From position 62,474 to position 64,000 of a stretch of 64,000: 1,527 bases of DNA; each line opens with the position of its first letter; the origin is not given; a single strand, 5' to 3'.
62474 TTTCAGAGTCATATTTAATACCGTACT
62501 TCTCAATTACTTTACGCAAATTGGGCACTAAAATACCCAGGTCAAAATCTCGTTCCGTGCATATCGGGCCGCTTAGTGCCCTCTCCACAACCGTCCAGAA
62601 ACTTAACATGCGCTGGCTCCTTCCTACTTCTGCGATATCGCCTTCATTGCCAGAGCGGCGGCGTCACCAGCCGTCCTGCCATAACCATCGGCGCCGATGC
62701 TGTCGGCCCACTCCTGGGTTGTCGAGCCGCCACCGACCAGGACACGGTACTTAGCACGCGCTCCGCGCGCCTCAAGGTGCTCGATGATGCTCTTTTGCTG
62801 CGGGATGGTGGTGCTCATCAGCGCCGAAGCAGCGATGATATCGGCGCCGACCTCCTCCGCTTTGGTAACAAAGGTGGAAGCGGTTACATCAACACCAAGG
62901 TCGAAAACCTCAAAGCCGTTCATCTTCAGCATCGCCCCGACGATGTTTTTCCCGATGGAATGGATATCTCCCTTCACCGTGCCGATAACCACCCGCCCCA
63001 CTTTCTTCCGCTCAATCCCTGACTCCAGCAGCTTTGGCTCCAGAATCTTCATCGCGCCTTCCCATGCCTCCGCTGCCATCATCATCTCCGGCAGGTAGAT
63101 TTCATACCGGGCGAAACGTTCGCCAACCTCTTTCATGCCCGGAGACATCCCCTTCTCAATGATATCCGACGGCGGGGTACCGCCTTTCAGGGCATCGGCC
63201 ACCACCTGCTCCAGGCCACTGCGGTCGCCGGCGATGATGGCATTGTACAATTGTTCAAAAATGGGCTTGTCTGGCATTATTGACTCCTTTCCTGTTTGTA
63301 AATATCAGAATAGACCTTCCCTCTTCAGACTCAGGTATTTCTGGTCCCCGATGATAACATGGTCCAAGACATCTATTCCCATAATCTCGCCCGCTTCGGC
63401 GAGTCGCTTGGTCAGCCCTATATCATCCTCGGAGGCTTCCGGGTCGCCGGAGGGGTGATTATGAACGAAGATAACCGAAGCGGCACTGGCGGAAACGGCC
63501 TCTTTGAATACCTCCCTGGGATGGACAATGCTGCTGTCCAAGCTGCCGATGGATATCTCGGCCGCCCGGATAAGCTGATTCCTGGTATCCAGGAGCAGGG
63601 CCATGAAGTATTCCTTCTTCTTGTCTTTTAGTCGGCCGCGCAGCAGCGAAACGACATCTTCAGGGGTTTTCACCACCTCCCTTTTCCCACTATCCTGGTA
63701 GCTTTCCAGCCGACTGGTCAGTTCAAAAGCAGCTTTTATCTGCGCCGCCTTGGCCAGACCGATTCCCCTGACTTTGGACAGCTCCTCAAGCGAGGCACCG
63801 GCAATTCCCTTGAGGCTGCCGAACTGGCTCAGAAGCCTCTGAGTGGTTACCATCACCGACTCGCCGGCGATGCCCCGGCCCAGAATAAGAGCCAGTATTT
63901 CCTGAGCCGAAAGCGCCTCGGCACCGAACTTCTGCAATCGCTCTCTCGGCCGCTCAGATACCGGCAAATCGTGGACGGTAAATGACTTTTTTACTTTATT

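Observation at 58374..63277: Corrinoid protein plus three tandem non-pyrrolysine MtmB-family methyltransferases: methyl-transfer system with unknown substrates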

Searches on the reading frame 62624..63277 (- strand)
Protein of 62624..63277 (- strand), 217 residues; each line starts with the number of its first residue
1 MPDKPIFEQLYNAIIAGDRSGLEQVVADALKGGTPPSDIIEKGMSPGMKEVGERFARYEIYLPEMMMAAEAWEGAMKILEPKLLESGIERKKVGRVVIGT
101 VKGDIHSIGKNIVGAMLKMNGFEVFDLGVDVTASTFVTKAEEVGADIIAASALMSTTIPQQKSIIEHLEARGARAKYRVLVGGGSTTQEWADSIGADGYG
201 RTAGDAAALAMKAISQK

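Call 3: search_protein_families(library=pfam, proteins=[window:62624-63277:-], max_evalue=0.01)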
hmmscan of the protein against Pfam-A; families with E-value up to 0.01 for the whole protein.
window:62624-63277:- (217 aa): 2 families
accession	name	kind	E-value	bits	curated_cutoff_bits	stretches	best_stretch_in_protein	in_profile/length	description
PF02310.24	B12-binding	-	9e-26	90.5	32.1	1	94-206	1-119/121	B12 binding domain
PF02607.22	B12-binding_2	-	3.5e-22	78.8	23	1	7-80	2-74/74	B12 binding domain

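Call 4: search_protein_families(library=ncbifam, proteins=[window:62624-63277:-], max_evalue=0.01)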
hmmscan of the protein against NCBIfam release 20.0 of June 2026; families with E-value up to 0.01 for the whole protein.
window:62624-63277:- (217 aa): 16 families
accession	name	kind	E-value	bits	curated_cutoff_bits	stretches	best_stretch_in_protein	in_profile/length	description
NF047995.1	corrinoid_MtgC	exception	4e-66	222.6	310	1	6-215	4-214/215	glycine betaine-specific corrinoid protein MtgC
TIGR02370.1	pyl_corrinoid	subfamily_domain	1.1e-64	217.5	215.3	1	10-206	2-197/197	methyltransferase cognate corrinoid protein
NF041607.1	dimeth_corrin_MtbC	equivalog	2.1e-57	193.9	350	1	12-210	3-199/203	dimethylamine corrinoid protein MtbC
NF047996.1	corrin_MtgC_2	exception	1.3e-49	168.6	370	1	6-206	4-202/212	glycine betaine-specific corrinoid protein MtgC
TIGR02082.1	metH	equivalog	2.2e-41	141.5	1010.85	1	3-193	643-831/1182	methionine synthase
NF040669.1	MtaC2_Meth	equivalog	2e-35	122.4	450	1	2-211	38-243/267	methanol--corrinoid protein MtaC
NF040655.1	MtaC_Meth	equivalog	1.3e-30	106.3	420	1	5-213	34-237/253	methanol--corrinoid protein MtaC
NF007024.0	PRK09490.1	equivalog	1.4e-30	105.9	1497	1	5-188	660-844/1234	methionine synthase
NF002612.0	PRK02261.1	equivalog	9.1e-13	47.9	110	1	95-173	5-83/148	methylaspartate mutase subunit S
NF052513.1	TransRegCarH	equivalog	1e-10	41.4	400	1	7-197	84-262/274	HTH-type transcriptional repressor CarH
TIGR01501.1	MthylAspMutase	equivalog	1.6e-10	40.9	135.8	1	96-184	4-91/134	methylaspartate mutase subunit S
NF052385.1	Lys_5_6_beta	equivalog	1.9e-09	37.6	280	1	118-215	135-238/241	lysine 5,6-aminomutase subunit beta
NF040743.1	ornith_mutase_E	equivalog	1.1e-07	30.3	800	1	77-203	580-713/730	D-ornithine 4,5-aminomutase subunit OraE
TIGR00640.1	acid_CoA_mut_C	subfamily_domain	0.00043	20.3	57.45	1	95-184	4-92/132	methylmalonyl-CoA mutase C-terminal domain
NF045497.1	IsobCoAmut_IcmF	equivalog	0.0026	15.6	1500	1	95-185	4-93/1076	fused isobutyryl-CoA mutase/GTPase IcmF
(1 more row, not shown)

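Call 13: find_encoding_contigs(protein=window:62624-63277:-, flank=10000, max_places=6)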
Protein window:62624-63277:- (217 aa): 1 contig read that carries it; 1 place shown.
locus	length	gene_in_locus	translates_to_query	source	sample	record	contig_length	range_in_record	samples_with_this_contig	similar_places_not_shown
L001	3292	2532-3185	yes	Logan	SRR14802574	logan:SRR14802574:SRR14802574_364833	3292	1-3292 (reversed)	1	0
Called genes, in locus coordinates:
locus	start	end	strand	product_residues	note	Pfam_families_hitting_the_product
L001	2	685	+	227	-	?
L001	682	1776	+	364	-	PF13485:Peptidase_MA_2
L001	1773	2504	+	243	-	PF20582:UPF0758_N, PF14520:HHH_5 (weak), PF04002:RadC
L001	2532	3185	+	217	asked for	PF02607:B12-binding_2, PF02310:B12-binding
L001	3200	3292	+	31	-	?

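Call 80: search_solved_structures(query=window:62624-63277:-, max_evalue=1e-10)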
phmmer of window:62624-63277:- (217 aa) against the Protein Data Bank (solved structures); distinct sequences matched with E-value up to 1e-10: 17.
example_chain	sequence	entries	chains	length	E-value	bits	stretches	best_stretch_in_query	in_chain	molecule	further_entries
7xcn_M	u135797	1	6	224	1e-52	182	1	11-213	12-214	Trimethylamine methyltransferase corrinoid protein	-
1y80_A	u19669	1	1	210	1.9e-46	161.6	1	5-211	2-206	Predicted cobalamin binding protein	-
3ezx_A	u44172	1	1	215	4.5e-40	140.7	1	4-212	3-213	Monomethylamine corrinoid protein 1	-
4jgi_A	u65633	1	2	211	1.5e-31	112.9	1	31-211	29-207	Putative uncharacterized protein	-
1bmt_A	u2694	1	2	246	1.5e-30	109.6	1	9-188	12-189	METHIONINE SYNTHASE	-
3bul_A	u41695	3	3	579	9.2e-30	107.1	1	9-188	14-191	Methionine synthase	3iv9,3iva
1k7y_A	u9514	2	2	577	3.6e-28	101.9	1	10-188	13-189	methionine synthase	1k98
9cbq_A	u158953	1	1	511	5.9e-27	97.9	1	5-195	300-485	Methionine synthase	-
8ssd_A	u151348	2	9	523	1.2e-26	96.9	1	5-195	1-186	Methionine synthase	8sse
9cbp_A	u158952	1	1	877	1.5e-26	96.6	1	5-195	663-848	Methionine synthase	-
8g3h_A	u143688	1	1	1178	1.6e-26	96.5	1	5-194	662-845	Methionine synthase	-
8ssc_A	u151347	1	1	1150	2.3e-26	95.9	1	5-195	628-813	Methionine synthase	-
9cbo_A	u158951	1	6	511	7.7e-26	94.3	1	5-195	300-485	Methionine synthase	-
9cbr_A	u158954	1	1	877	7e-25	91.1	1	5-195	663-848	Methionine synthase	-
2i2x_B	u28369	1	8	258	2.5e-24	89.3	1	8-211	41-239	Methyltransferase 1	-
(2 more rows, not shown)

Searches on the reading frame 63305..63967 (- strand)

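Call 3: search_protein_families(library=pfam, proteins=[window:63305-63967:-], max_evalue=0.01)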
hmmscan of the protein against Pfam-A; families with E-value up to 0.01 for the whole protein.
window:63305-63967:- (220 aa): 5 families
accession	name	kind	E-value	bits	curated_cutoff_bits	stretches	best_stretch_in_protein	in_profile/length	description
PF04002.20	RadC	-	8.4e-46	155.3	22.1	1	100-219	2-121/121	RadC-like JAB domain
PF20582.4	UPF0758_N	-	1.4e-22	80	27.1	1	1-75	4-77/77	UPF0758 N-terminal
PF14520.12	HHH_5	-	2.1e-06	28.5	27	1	43-81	16-55/57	Helix-hairpin-helix domain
PF12826.13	HHH_2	-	1.7e-05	25.3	27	1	41-82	15-56/64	Helix-hairpin-helix motif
PF00633.29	HHH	-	0.00079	19.6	24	1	51-79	1-29/30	Helix-hairpin-helix motif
